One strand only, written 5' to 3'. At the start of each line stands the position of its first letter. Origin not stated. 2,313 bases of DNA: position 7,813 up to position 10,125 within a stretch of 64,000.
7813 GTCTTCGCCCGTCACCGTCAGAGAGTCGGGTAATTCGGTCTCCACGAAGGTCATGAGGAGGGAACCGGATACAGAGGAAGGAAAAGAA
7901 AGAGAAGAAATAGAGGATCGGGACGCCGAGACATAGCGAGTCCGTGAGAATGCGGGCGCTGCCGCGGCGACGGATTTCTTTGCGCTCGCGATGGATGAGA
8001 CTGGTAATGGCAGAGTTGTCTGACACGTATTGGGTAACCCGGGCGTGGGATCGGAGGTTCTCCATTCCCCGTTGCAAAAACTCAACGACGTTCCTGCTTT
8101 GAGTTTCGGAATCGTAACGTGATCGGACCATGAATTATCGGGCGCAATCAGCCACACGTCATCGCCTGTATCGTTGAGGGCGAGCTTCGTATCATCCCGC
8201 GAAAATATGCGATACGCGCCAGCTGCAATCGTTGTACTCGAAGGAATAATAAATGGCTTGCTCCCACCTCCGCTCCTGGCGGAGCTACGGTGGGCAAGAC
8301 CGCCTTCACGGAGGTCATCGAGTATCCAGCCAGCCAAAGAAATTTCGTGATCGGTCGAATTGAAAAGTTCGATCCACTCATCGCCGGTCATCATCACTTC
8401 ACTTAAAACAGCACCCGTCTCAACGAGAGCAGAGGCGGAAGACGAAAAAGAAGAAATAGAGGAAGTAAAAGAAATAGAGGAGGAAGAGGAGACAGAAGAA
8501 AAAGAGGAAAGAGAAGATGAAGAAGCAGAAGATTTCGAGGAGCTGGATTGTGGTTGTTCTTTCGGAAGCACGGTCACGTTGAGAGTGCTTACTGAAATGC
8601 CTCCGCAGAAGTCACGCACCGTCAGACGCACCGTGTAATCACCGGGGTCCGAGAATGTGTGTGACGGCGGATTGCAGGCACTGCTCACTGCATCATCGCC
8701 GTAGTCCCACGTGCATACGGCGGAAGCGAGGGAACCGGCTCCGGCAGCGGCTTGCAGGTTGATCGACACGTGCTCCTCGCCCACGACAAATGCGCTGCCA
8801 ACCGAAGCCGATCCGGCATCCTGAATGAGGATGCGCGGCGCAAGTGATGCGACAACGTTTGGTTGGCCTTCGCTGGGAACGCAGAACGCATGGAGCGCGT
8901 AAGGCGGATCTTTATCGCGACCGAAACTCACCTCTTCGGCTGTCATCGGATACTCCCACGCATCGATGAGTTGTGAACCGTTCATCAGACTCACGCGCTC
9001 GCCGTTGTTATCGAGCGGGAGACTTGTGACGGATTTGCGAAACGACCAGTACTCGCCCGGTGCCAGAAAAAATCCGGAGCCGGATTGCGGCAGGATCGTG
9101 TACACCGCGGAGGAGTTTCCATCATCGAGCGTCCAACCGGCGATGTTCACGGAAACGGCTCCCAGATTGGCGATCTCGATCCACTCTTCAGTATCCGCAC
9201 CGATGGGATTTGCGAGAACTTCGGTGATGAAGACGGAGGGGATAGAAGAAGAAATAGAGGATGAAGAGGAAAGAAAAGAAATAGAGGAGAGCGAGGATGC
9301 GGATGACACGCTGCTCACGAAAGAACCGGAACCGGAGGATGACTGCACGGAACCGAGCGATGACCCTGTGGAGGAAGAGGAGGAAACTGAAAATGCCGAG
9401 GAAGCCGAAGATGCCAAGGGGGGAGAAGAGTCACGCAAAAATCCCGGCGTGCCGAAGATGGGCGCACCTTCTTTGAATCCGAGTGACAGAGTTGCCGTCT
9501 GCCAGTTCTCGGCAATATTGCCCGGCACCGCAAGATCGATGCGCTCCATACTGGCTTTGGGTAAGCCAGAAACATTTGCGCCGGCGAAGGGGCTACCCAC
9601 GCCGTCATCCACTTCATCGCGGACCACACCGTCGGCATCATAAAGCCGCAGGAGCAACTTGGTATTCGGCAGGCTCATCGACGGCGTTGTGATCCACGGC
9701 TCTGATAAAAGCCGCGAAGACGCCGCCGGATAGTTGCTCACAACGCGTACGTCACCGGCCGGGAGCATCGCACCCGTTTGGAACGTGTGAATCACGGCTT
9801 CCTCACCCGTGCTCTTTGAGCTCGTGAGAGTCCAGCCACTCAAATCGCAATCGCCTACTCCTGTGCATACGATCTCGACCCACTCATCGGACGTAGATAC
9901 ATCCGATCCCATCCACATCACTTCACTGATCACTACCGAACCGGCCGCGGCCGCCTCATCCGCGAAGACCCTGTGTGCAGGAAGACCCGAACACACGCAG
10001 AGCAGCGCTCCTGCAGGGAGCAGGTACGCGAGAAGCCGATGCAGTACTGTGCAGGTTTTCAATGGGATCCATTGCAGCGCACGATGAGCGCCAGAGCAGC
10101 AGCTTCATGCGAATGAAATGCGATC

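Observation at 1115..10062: Orphan three-gene envelope operon: 3xLTD+PKD surface protein, 1868-aa giant with a central TM hairpin, Gly-rich membrane protein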

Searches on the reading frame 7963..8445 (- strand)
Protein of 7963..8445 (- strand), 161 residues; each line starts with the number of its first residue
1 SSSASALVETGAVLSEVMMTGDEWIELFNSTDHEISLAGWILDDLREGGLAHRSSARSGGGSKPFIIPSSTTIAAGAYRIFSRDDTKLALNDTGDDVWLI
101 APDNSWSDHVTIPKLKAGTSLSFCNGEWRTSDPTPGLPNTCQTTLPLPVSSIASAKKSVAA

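Call 107: search_protein_families(library=pfam, proteins=[window:7963-8445:-], max_evalue=0.01)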
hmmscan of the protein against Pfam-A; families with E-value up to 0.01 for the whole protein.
window:7963-8445:- (161 aa): 1 family
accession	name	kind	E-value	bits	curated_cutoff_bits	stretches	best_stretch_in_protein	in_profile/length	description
PF00932.25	LTD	-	6.1e-11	43.1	34.3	1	13-111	9-106/109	Lamin Tail Domain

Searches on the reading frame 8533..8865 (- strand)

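Call 107: search_protein_families(library=pfam, proteins=[window:8533-8865:-], max_evalue=0.01)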
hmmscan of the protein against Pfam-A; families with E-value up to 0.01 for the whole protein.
window:8533-8865:- (111 aa): 2 families
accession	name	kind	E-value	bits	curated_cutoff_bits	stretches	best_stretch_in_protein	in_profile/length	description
PF18911.6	PKD_4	-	6.2e-12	45.8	27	1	47-99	33-85/85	PKD domain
PF00801.26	PKD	-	2.2e-07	31.2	23.5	1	26-92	10-74/80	PKD domain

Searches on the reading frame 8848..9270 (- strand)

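Call 107: search_protein_families(library=pfam, proteins=[window:8848-9270:-], max_evalue=0.01)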
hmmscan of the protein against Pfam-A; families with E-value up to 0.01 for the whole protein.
window:8848-9270:- (141 aa): 1 family
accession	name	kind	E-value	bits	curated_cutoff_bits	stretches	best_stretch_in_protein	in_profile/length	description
PF00932.25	LTD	-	1.5e-14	54.7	34.3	1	8-107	3-107/109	Lamin Tail Domain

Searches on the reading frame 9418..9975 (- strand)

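Call 107: search_protein_families(library=pfam, proteins=[window:9418-9975:-], max_evalue=0.01)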
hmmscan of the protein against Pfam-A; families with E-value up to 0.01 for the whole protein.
window:9418-9975:- (186 aa): 1 family
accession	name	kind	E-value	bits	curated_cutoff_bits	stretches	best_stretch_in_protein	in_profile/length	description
PF00932.25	LTD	-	9.6e-13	48.9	34.3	1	8-123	2-106/109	Lamin Tail Domain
